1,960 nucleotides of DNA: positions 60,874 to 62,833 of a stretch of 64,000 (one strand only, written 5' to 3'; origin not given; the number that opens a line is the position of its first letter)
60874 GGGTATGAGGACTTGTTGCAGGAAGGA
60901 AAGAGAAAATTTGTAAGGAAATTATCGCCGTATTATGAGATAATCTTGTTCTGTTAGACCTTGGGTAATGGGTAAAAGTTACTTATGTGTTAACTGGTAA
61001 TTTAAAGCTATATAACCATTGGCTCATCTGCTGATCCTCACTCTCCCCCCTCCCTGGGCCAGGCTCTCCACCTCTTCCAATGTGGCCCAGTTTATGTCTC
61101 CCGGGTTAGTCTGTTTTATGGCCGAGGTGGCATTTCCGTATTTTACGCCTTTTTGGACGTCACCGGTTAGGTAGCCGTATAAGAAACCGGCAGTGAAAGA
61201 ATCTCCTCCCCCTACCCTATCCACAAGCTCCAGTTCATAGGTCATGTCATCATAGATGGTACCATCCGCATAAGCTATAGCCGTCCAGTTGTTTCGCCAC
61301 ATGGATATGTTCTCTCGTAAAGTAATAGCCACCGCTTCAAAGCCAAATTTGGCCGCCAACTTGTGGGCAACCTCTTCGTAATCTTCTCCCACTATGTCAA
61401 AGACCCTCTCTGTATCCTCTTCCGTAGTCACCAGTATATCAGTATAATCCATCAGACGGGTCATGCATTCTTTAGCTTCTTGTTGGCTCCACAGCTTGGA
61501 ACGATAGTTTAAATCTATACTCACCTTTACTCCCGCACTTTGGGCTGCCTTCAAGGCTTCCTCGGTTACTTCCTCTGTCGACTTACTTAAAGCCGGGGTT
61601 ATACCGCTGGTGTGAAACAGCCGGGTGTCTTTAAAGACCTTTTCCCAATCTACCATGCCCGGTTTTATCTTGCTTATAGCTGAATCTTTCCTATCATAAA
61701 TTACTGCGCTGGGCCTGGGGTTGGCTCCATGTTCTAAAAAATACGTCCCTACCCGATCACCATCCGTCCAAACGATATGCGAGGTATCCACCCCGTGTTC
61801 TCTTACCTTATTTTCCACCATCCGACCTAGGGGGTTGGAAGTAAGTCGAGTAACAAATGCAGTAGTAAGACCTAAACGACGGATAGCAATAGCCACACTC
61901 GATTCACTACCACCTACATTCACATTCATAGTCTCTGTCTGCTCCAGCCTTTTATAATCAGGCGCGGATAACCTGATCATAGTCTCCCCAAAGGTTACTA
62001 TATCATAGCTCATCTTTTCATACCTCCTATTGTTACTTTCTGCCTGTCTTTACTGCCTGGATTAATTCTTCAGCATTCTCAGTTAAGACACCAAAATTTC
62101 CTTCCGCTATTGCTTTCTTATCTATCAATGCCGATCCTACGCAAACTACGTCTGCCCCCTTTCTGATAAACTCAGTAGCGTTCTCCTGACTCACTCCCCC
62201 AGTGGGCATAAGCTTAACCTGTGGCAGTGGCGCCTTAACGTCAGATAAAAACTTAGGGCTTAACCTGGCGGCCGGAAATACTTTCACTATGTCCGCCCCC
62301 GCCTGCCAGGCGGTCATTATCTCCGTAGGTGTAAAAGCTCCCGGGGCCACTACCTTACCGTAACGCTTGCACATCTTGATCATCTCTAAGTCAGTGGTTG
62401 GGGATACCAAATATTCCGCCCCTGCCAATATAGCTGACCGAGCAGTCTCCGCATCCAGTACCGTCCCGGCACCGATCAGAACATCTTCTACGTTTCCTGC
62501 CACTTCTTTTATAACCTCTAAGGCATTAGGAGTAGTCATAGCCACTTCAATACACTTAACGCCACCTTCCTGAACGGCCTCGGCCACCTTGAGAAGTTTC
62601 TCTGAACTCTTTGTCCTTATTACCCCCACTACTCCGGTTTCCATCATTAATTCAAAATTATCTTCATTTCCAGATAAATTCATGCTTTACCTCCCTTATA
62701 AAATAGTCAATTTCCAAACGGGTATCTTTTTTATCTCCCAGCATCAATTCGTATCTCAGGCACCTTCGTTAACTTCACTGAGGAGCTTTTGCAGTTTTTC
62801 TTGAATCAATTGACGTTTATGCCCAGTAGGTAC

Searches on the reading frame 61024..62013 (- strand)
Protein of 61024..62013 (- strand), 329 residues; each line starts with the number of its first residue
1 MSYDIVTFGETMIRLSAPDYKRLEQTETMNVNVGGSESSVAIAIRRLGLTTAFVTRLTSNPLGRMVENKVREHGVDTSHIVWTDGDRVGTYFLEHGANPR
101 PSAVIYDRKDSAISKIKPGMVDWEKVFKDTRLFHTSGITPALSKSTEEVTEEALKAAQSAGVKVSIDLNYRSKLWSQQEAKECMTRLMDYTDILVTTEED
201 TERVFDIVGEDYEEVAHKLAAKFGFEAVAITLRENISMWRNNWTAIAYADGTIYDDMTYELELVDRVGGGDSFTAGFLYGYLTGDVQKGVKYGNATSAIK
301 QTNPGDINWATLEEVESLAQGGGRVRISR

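Call 88: search_protein_families(library=pfam, proteins=[window:61024-62013:-], max_evalue=0.01)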
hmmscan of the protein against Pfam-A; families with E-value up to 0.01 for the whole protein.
window:61024-62013:- (329 aa): 2 families
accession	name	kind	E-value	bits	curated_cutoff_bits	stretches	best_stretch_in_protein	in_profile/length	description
PF00294.29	PfkB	-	1.3e-40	140.1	25.8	1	4-308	3-297/302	pfkB family carbohydrate kinase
PF14488.12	DUF4434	-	0.0023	18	30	1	140-188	55-104/283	Domain of unknown function (DUF4434)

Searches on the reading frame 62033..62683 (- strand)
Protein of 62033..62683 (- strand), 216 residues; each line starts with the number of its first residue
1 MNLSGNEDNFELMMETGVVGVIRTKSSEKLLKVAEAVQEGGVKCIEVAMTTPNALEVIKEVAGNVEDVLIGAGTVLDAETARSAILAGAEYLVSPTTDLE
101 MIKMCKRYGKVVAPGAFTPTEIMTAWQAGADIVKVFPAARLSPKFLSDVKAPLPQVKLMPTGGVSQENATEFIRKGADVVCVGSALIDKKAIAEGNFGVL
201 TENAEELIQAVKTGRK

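Call 88: search_protein_families(library=pfam, proteins=[window:62033-62683:-], max_evalue=0.01)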
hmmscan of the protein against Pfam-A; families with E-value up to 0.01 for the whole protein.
window:62033-62683:- (216 aa): 10 families
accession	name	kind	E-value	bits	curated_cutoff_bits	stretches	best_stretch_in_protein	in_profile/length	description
PF01081.25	Aldolase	-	1.2e-43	149.3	27.8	1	13-198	5-191/196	KDPG and KHG aldolase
PF01180.27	DHO_dh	-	1.8e-05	24.6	27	0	6-92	182-266/291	Dihydroorotate dehydrogenase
PF02581.23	TMP-TENI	-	0.0001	22.2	27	0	24-186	7-180/180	Thiamine monophosphate synthase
PF00977.27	His_biosynth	-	0.00093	19.1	23.6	0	28-107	29-114/228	Histidine biosynthesis protein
PF01884.23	PcrB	-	0.0018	18.3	23.9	0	147-190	172-215/226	PcrB family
PF00478.31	IMPDH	-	0.0019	17.7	25.6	0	123-183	110-173/345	IMP dehydrogenase / GMP reductase domain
PF04309.18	G3P_antiterm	-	0.0023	17.8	27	0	28-94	103-167/173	Glycerol-3-phosphate responsive antiterminator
PF00834.25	Ribul_P_3_epim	-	0.0034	17.2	21.1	0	156-186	167-197/198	Ribulose-phosphate 3 epimerase family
PF00290.26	Trp_syntA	-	0.0058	16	27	0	163-191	206-234/259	Tryptophan synthase alpha chain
PF01729.25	QRPTase_C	-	0.0072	16.5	23.1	0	121-186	92-158/169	Quinolinate phosphoribosyl transferase, C-terminal domain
